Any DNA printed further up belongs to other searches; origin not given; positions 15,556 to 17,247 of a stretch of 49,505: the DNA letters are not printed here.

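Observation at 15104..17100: MglA-type GTPase translationally coupled to a membrane protein with a ribosomal L7/L12-CTD-like domain and a 4xCxxC zinc module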

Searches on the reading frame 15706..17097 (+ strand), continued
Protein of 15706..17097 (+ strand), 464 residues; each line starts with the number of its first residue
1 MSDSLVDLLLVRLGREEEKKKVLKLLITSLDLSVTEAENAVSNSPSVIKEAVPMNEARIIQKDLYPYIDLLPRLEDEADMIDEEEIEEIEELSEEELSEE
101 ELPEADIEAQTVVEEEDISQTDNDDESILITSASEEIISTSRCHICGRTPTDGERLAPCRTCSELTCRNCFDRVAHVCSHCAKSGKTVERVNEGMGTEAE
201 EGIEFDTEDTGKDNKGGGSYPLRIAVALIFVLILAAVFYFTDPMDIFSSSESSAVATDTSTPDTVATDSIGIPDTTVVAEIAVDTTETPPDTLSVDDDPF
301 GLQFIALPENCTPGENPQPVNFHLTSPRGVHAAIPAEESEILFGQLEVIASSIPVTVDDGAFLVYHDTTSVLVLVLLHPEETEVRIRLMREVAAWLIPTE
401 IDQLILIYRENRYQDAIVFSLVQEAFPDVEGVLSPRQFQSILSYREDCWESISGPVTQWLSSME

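Call 51: search_protein_representatives(alignment_id=A3)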
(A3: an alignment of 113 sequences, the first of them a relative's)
Query: 113 sequences, 480 profile positions. Proteins with E-value up to 0.001 (for the whole library): 51; up to 1e-10: 28; up to 1e-30: 22. The best 51 are listed.
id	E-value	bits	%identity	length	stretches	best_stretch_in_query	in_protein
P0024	1.4e-178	611.2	-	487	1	1-479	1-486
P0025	1.4e-169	581.6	-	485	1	1-478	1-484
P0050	4.5e-166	570.0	-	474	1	1-479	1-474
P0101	3.6e-165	567.0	-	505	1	2-479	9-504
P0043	5.9e-164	563.1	-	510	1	1-477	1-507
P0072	6.2e-164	563.0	-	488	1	2-479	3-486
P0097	2.3e-156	538.0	-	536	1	2-479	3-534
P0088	1.3e-155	535.6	-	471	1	2-478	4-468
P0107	7.9e-155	532.9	-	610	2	94-479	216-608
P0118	3.9e-141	487.8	-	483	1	3-479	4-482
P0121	1.5e-140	485.9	-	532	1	3-479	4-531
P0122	2.6e-139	481.8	-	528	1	3-479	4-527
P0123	1.6e-132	459.4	-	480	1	3-477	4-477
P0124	3.1e-129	448.5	-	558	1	2-478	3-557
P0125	3.6e-125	435.1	-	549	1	3-478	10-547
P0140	1.3e-06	44.2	-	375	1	147-199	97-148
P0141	7.2e-06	41.7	-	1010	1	131-215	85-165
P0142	1.1e-05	41.2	-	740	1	140-199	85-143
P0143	1.6e-05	40.6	-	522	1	138-202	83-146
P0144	5.1e-05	38.9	-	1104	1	133-201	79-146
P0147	7.3e-05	38.4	-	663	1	143-199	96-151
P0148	7.4e-05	38.4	-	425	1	135-198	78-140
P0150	1.0e-04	38.0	-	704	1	142-206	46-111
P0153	1.9e-04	37.0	-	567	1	125-199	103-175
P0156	2.5e-04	36.6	-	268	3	22-64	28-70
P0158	3.8e-04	36.0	-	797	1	142-199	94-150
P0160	5.8e-04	35.4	-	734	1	145-200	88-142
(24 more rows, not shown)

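Call 59: find_encoding_contigs(protein=P0156, flank=5000, max_places=3)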
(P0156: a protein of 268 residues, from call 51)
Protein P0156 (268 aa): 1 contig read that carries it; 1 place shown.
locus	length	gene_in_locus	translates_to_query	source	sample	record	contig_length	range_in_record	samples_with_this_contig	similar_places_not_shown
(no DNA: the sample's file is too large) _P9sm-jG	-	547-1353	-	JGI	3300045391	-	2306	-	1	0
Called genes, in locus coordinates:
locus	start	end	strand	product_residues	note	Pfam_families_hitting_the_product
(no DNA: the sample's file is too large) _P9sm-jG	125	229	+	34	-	-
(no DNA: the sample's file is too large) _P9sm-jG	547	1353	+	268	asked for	PF00542:Ribosomal_L12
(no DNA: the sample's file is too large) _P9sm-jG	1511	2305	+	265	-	?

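Call 60: find_encoding_contigs(protein=P0148, flank=4000, max_places=2)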
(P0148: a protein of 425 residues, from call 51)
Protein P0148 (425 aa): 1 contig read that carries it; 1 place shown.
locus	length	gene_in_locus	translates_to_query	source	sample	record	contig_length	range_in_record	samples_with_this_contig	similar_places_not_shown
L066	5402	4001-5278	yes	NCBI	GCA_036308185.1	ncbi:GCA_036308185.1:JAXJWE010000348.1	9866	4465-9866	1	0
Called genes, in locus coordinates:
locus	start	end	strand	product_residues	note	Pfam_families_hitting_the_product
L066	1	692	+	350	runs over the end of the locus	-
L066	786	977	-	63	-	-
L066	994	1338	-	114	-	-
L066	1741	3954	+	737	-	-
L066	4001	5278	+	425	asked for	PF12773:DZR, PF13240:Zn_Ribbon_1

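Call 63: search_protein_families(library=pfam, proteins=[P0140, P0141, P0142, P0143, P0144, P0147, P0150, P0153, P0158, P0160], max_evalue=0.001)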
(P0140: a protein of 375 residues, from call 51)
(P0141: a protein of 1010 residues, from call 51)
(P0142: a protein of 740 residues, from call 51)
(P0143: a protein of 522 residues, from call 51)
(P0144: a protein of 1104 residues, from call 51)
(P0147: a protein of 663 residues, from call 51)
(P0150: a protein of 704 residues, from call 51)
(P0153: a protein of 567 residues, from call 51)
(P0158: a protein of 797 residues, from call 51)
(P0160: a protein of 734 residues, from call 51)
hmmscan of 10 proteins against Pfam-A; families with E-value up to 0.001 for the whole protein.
P0140 (375 aa): 4 families
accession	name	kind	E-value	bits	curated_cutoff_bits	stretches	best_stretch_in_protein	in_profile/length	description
PF12773.13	DZR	-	4e-11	43.3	27.3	1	4-49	1-45/45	Double zinc ribbon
PF13240.11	Zn_Ribbon_1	-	1.1e-08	35.1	25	1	3-24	1-22/23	zinc-ribbon domain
PF13248.11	Zn_ribbon_3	-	3.5e-05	23.5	27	1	1-25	2-26/26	zinc-ribbon domain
PF10571.15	UPF0547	-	0.00015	22.2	29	1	29-54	1-26/26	Uncharacterised protein family UPF0547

P0141 (1010 aa): 6 families
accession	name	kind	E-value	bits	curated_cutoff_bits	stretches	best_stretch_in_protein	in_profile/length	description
PF13229.12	Beta_helix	-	1.9e-64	216.5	25.9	5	577-734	2-158/158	Right handed beta helix region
PF22176.2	AF_0587-like_pre-PUA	-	4.9e-09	36.7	27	0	787-809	15-37/61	AF_0587-like, pre-PUA domain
PF12773.13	DZR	-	7.3e-07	29.7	27.3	1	5-53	1-45/45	Double zinc ribbon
PF13240.11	Zn_Ribbon_1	-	3e-05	24.1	25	1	34-55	1-22/23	zinc-ribbon domain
PF12708.12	Pect-lyase_RHGA_epim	-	5.3e-05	23.5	27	0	409-622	20-210/213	Rhamnogalacturonase A/epimerase, pectate lyase-like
PF14445.12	Prok-RING_2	-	5.7e-05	23.6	22.4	1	111-151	9-49/56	Prokaryotic RING finger family 2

P0142 (740 aa): 10 families
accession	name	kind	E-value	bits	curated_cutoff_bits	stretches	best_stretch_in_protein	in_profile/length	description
PF13229.12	Beta_helix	-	8.1e-26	91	25.9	2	538-674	2-140/158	Right handed beta helix region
PF13240.11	Zn_Ribbon_1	-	6.3e-12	45.3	25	2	2-23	1-22/23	zinc-ribbon domain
PF12773.13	DZR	-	8.9e-12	45.4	27.3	1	3-48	1-45/45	Double zinc ribbon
PF05048.19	NosD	-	1.7e-11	44.4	23.6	1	536-656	60-177/212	Periplasmic copper-binding protein (NosD)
PF13428.12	TPR_14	-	3.7e-06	27.5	23.5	0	273-303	6-36/44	Tetratricopeptide repeat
PF13248.11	Zn_ribbon_3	-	9e-05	22.2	27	1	2-22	4-24/26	zinc-ribbon domain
PF24463.1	DUF7577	-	0.00013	21.9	28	1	2-23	4-25/27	Domain of unknown function (DUF7577)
PF01095.25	Pectinesterase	-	0.00033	20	27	0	393-435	2-48/298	Pectinesterase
PF13432.12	TPR_16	-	0.0005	20.9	32.7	0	274-302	3-31/65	Tetratricopeptide repeat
PF14559.12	TPR_19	-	0.00099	19.8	25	0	268-304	25-61/68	Tetratricopeptide repeat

P0143 (522 aa): 4 families
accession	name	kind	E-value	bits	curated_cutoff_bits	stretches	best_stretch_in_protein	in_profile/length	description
PF13240.11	Zn_Ribbon_1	-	3.8e-14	52.4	25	2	2-23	1-22/23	zinc-ribbon domain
PF12773.13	DZR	-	5.7e-12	46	27.3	1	3-48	1-45/45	Double zinc ribbon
PF10571.15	UPF0547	-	4e-06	27.3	29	1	28-51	1-24/26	Uncharacterised protein family UPF0547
PF18912.6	DZR_2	-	2.4e-05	24.5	27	1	17-54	10-49/56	Double zinc ribbon domain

P0144 (1104 aa): 8 families
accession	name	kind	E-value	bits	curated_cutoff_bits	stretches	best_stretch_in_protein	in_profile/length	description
PF13229.12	Beta_helix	-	5.9e-37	127.2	25.9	3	605-748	1-141/158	Right handed beta helix region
PF05048.19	NosD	-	1.2e-15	58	23.6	3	643-801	5-155/212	Periplasmic copper-binding protein (NosD)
PF12773.13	DZR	-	1.2e-11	45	27.3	1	3-48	1-45/45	Double zinc ribbon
PF13240.11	Zn_Ribbon_1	-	3.2e-11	43.1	25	2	3-23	2-22/23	zinc-ribbon domain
PF13248.11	Zn_ribbon_3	-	6.1e-06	26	27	1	2-23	4-25/26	zinc-ribbon domain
PF12708.12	Pect-lyase_RHGA_epim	-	3.1e-05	24.3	27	0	640-699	154-212/213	Rhamnogalacturonase A/epimerase, pectate lyase-like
PF24463.1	DUF7577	-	0.00023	21.1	28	1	2-23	4-25/27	Domain of unknown function (DUF7577)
PF17032.10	Zn_ribbon_15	-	0.0007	20.8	28.9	0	26-48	51-73/73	zinc-ribbon family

P0147 (663 aa): 3 families
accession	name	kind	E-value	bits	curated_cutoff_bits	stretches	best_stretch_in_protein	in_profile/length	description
PF03781.23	FGE-sulfatase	-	1.4e-37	130.2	23.3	1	430-659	4-254/255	Sulfatase-modifying factor enzyme 1-like domain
PF12773.13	DZR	-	0.00035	21.1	27.3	0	37-130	1-45/45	Double zinc ribbon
PF13240.11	Zn_Ribbon_1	-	0.0007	19.7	25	1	37-55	2-20/23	zinc-ribbon domain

P0150 (704 aa): 3 families
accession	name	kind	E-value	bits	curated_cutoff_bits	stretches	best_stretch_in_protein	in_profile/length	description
PF09603.15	Fib_succ_major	-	9.6e-08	32.9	33.9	1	601-634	53-90/187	Fibrobacter succinogenes major domain (Fib_succ_major)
PF13240.11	Zn_Ribbon_1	-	1.7e-05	24.9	25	1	3-23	2-22/23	zinc-ribbon domain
PF12773.13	DZR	-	2.3e-05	24.9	27.3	1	3-83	1-45/45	Double zinc ribbon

P0153 (567 aa): 3 families
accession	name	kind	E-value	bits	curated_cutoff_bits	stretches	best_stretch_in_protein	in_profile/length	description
PF13248.11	Zn_ribbon_3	-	7.3e-05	22.5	27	1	132-155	2-24/26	zinc-ribbon domain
PF12773.13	DZR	-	0.00011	22.8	27.3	0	4-54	1-45/45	Double zinc ribbon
PF01363.27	FYVE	-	0.00098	19.6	27.8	1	129-165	5-42/67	FYVE zinc finger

P0158 (797 aa): 1 family
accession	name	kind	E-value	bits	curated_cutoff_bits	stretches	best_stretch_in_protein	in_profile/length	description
PF08238.18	Sel1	-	9.5e-58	191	30.7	6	630-665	1-36/36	Sel1 repeat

P0160 (734 aa): 5 families
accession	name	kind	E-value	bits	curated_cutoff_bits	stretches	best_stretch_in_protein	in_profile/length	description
PF03781.23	FGE-sulfatase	-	1.2e-14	55.1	23.3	1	576-692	69-194/255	Sulfatase-modifying factor enzyme 1-like domain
PF12773.13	DZR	-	6.8e-10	39.4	27.3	1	4-48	2-45/45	Double zinc ribbon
PF13240.11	Zn_Ribbon_1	-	3.3e-08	33.5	25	2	5-24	4-23/23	zinc-ribbon domain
PF13248.11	Zn_ribbon_3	-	4.6e-07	29.5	27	1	26-51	1-26/26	zinc-ribbon domain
PF10571.15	UPF0547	-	3.2e-06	27.6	29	1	28-52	1-25/26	Uncharacterised protein family UPF0547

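Call 81: fold_search(model_id=the predicted structure, library=viral)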
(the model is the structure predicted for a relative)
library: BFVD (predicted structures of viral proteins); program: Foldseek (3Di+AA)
matches with E <= 10: 83; with E <= 0.001: 1
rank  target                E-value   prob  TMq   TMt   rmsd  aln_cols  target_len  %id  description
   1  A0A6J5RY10            9.1e-04  1.00  0.14  0.48   2.0        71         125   25  RplL Ribosomal protein L7/L12 [uncultured Caudovirales phage]
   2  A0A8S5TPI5            3.4e-03  0.72  0.12  0.22  16.8       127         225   12  PD-(D/E)XK nuclease superfamily protein [Podoviridae sp. ct2iq11]
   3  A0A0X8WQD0            4.9e-03  0.87  0.12  0.22  14.0       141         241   13  (no name in the UniProt tables at hand)
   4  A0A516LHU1            9.6e-03  0.77  0.12  0.28  10.2       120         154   12  (no name in the UniProt tables at hand)
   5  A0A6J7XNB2            1.4e-02  0.77  0.12  0.16  12.2       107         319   14  Phage-type endonuclease [uncultured Caudovirales phage]
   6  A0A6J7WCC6            1.7e-02  0.66  0.12  0.17  19.0       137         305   13  COG5377 Phage-related protein, predicted endonuclease [uncultured Caudovirales phage]
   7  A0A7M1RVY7            1.8e-02  1.00  0.13  0.41   2.5        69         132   26  Uncharacterized protein [uncultured phage cr1_1]
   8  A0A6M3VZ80            2.4e-02  0.84  0.13  0.28  13.6       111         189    9  Putative Cas4-like nuclease [Pyrobaculum filamentous virus 2]
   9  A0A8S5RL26            2.5e-02  1.00  0.14  0.49   2.6        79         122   18  Uncharacterized protein [virus sp. ctBM815]
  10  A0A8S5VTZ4            2.7e-02  1.00  0.14  0.76   2.3        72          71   19  50S ribosomal protein L11 [Ackermannviridae sp.]
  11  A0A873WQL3            2.7e-02  0.57  0.13  0.33   7.7       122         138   14  (no name in the UniProt tables at hand)
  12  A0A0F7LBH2            3.0e-02  0.75  0.13  0.20  21.1       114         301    8  PD-(D/E)XK endonuclease-like domain-containing protein [uncultured marine virus]
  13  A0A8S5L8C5            3.6e-02  0.51  0.12  0.17  10.8       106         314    9  DUF2800 domain-containing protein [Siphoviridae sp. ctjfQ5]
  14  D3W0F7                5.9e-02  0.44  0.12  0.13   7.0       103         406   13  Phage protein [Lactococcus phage 1358]
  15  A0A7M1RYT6            7.1e-02  1.00  0.13  0.19   2.4        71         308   20  Large ribosomal subunit protein bL12 C-terminal domain-containing protein [uncultured phage cr126_1]
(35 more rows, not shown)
